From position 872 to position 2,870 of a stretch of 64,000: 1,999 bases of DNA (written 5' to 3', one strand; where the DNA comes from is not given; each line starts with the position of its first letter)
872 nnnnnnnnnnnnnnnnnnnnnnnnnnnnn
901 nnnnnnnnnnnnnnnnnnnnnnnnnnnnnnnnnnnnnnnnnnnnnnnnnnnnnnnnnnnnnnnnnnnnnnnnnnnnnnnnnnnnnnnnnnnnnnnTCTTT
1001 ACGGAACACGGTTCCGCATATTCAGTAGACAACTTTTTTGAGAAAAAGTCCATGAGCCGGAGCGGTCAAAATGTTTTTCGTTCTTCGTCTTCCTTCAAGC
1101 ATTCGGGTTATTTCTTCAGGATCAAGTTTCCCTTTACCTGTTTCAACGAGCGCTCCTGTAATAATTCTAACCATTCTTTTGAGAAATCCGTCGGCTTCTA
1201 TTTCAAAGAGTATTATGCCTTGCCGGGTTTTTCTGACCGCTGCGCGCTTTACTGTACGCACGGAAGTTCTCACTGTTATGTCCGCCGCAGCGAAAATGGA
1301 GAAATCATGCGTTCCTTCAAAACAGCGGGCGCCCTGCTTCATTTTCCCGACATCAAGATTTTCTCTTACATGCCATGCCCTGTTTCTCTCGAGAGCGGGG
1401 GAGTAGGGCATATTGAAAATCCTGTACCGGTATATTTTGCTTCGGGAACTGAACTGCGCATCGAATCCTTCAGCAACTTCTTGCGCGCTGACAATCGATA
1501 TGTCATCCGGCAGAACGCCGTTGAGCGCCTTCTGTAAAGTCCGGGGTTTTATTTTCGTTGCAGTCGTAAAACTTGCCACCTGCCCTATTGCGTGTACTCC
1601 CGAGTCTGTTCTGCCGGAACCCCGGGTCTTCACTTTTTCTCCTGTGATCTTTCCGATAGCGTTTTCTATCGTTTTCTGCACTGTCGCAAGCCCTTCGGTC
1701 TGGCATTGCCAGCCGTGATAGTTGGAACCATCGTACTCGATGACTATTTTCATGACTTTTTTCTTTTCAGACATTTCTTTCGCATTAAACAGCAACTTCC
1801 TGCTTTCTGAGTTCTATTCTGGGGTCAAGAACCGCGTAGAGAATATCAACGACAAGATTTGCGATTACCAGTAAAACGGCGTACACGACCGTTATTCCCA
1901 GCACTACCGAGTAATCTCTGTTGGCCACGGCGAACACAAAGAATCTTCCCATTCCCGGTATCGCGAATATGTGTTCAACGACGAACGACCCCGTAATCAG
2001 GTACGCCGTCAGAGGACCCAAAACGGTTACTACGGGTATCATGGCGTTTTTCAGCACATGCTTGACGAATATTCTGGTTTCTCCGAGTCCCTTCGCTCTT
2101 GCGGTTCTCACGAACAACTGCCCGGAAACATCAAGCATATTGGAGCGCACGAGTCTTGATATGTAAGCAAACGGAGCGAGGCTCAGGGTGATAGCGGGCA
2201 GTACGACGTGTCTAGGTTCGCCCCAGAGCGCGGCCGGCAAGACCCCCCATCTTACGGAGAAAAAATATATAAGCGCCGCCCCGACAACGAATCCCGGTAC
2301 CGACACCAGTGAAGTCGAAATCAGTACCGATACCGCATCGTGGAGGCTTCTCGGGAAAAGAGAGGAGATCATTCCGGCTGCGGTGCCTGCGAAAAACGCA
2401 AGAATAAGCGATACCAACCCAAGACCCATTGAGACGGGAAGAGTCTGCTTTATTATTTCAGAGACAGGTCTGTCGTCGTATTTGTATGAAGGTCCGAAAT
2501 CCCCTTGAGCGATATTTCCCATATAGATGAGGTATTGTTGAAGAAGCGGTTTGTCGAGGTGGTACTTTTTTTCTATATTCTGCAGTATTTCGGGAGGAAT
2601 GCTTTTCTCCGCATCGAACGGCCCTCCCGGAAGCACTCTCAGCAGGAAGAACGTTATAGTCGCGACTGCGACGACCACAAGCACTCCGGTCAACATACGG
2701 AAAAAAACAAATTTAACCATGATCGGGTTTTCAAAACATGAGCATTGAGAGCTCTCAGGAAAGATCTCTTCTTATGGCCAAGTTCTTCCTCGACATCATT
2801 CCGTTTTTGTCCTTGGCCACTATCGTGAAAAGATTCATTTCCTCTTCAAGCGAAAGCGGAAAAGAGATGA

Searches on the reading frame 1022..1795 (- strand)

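Call 16: search_protein_families(library=pfam, proteins=[window:1022-1795:-], max_evalue=0.001)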
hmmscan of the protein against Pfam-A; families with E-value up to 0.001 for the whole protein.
window:1022-1795:- (257 aa): 2 families
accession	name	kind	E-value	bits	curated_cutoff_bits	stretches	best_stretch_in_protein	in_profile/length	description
PF01416.25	PseudoU_synth_1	-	4e-43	146.7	23.3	2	157-257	3-107/108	tRNA pseudouridine synthase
PF10105.14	DUF2344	-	0.00036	20.9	23.8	1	66-141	56-125/176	Uncharacterized protein conserved in bacteria (DUF2344)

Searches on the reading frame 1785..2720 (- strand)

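Call 16: search_protein_families(library=pfam, proteins=[window:1785-2720:-], max_evalue=0.001)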
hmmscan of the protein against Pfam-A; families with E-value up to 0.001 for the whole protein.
window:1785-2720:- (311 aa): 2 families
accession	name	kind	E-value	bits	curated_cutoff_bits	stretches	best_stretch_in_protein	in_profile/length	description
PF00528.27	BPD_transp_1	-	1.3e-31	110.2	26.4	1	112-303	1-183/184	Binding-protein-dependent transport system inner membrane component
PF19300.4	BPD_transp_1_N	-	8.6e-10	39.2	23.8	1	1-74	1-76/114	Binding-prot-dependent transport system membrane comp, N-term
